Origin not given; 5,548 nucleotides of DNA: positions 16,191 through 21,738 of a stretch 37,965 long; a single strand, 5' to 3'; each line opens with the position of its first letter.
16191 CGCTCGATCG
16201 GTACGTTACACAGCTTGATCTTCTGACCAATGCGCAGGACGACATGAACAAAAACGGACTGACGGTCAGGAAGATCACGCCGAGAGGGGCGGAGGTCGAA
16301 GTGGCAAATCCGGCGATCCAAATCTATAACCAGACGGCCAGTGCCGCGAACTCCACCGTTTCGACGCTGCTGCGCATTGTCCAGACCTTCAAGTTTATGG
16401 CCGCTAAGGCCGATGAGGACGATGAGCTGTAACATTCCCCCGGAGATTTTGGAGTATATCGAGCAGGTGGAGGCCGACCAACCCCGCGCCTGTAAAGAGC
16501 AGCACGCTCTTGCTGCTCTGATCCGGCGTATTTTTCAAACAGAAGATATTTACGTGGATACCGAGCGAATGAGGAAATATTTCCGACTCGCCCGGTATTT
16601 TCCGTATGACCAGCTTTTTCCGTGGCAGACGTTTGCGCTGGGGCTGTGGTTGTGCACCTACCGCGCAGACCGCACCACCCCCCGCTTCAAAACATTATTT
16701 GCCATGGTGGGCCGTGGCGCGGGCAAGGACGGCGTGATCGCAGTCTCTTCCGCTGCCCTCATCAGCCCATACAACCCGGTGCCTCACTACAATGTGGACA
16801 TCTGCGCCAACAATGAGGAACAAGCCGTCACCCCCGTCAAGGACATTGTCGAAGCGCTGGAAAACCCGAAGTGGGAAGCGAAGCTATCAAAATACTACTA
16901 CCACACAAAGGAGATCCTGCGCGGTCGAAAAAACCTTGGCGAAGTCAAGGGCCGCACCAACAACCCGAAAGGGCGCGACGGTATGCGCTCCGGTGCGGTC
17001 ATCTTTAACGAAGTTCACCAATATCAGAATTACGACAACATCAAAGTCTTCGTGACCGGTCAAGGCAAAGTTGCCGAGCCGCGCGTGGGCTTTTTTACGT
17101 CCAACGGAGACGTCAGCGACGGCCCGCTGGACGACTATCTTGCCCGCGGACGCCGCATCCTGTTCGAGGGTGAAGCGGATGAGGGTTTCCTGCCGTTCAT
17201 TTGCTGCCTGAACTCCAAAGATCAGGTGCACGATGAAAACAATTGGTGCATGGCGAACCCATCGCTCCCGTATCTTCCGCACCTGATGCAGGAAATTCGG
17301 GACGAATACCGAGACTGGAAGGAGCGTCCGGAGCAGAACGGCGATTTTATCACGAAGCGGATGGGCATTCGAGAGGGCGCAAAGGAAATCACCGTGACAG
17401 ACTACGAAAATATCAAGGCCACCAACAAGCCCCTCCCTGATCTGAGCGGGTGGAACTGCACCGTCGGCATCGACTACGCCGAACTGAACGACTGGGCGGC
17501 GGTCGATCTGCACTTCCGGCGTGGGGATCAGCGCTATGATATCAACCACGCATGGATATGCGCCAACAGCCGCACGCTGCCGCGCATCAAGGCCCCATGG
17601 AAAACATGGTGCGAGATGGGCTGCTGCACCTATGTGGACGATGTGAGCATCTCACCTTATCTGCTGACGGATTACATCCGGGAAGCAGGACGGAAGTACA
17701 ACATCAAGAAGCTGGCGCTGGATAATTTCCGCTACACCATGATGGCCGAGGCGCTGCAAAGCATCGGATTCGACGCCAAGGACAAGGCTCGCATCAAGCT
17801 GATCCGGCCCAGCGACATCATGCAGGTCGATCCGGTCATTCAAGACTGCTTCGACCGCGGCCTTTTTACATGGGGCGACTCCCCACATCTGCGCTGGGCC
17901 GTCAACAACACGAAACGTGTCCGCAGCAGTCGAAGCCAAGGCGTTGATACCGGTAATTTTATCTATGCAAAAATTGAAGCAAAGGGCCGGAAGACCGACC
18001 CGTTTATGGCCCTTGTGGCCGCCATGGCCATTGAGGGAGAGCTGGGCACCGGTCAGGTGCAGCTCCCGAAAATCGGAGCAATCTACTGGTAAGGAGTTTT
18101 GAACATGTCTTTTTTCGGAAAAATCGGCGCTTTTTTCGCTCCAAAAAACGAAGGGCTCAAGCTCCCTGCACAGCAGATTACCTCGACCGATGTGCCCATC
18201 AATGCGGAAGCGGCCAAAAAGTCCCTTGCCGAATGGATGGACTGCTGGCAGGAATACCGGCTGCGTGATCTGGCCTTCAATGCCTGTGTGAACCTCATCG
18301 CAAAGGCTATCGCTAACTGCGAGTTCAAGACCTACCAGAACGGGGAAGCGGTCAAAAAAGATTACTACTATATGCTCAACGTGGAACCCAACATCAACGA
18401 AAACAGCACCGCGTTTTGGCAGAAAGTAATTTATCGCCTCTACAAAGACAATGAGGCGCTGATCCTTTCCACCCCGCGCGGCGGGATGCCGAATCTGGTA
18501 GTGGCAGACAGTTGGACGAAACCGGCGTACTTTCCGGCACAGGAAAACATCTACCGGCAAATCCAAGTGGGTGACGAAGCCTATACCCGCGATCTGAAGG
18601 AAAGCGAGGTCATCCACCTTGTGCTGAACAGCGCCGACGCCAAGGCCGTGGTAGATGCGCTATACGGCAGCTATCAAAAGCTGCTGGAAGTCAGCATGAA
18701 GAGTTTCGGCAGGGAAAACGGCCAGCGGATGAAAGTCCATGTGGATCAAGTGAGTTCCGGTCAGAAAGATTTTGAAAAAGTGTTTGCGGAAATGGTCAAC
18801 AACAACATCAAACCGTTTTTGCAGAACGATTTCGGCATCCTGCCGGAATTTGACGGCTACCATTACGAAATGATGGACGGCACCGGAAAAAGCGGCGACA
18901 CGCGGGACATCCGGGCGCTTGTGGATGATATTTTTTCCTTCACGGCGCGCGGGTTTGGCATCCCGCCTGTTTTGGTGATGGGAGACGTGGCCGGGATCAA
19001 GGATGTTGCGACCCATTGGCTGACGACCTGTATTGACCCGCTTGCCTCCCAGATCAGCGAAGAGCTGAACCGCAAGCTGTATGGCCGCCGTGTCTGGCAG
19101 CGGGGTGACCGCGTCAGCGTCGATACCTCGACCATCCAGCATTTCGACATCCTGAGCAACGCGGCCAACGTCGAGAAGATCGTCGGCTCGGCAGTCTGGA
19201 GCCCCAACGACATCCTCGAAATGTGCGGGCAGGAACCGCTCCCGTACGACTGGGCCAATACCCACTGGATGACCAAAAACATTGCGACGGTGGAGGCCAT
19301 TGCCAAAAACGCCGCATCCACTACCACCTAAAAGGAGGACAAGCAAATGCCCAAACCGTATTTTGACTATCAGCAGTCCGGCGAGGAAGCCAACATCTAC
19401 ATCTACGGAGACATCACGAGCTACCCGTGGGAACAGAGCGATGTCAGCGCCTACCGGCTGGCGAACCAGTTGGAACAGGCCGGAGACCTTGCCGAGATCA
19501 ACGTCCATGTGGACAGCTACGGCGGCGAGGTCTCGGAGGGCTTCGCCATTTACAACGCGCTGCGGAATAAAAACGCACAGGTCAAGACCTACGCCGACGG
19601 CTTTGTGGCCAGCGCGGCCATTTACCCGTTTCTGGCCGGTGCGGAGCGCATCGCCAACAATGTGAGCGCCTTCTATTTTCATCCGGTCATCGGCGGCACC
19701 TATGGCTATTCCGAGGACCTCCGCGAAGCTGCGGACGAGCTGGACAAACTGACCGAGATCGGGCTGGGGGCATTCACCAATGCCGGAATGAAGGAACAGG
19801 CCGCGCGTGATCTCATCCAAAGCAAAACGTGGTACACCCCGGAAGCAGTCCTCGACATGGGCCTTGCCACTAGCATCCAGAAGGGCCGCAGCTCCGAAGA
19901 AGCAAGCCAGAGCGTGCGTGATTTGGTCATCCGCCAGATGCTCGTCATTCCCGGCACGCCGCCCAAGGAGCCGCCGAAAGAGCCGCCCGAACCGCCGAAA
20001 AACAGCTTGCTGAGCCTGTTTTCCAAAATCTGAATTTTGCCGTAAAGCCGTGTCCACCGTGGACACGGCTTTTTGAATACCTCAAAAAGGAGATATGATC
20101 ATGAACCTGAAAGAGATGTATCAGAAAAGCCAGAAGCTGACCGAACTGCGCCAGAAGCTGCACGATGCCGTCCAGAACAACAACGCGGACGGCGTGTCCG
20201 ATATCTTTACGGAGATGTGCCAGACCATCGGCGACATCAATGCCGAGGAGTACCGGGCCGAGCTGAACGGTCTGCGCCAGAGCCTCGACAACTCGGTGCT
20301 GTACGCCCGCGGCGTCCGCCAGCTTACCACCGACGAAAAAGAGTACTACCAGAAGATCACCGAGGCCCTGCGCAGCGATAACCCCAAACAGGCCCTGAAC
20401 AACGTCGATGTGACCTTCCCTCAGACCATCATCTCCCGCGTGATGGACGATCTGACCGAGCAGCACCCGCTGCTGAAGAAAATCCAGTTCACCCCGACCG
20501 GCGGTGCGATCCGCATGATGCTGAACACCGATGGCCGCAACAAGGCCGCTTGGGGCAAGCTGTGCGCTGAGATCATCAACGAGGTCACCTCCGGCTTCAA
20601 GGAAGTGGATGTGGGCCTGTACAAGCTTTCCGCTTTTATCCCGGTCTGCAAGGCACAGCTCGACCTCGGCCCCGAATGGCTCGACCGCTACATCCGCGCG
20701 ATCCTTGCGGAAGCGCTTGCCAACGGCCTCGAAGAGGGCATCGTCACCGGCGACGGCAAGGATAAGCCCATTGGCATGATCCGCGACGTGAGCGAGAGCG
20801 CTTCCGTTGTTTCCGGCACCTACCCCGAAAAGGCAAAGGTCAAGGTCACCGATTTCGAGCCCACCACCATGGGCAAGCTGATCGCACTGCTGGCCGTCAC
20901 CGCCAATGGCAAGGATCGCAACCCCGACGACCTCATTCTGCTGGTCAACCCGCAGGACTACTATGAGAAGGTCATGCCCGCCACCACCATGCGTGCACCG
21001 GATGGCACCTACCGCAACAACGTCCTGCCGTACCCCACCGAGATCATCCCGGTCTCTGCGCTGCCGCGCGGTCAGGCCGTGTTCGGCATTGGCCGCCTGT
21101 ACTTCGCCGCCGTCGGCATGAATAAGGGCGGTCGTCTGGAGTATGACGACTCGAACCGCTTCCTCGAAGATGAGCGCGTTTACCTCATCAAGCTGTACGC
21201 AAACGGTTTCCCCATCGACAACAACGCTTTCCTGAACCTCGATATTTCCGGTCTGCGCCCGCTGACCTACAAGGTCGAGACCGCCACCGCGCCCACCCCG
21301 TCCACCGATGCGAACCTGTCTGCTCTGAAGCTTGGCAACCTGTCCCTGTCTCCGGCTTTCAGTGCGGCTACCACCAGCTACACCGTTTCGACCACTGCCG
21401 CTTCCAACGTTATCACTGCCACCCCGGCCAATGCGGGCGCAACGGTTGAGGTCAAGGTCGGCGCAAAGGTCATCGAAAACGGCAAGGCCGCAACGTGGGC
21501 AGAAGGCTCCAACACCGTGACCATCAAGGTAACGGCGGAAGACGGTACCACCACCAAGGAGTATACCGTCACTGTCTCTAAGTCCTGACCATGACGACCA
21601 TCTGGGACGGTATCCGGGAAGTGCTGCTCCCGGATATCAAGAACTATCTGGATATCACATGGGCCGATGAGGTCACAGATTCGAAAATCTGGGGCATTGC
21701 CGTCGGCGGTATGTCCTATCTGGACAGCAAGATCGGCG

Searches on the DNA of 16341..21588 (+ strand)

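Call 67: search_dna_similar(query=window:16341-21588:+, collection=phages, mode=near, max_rows=10)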
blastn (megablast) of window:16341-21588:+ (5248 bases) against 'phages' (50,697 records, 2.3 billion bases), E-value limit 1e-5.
No match.
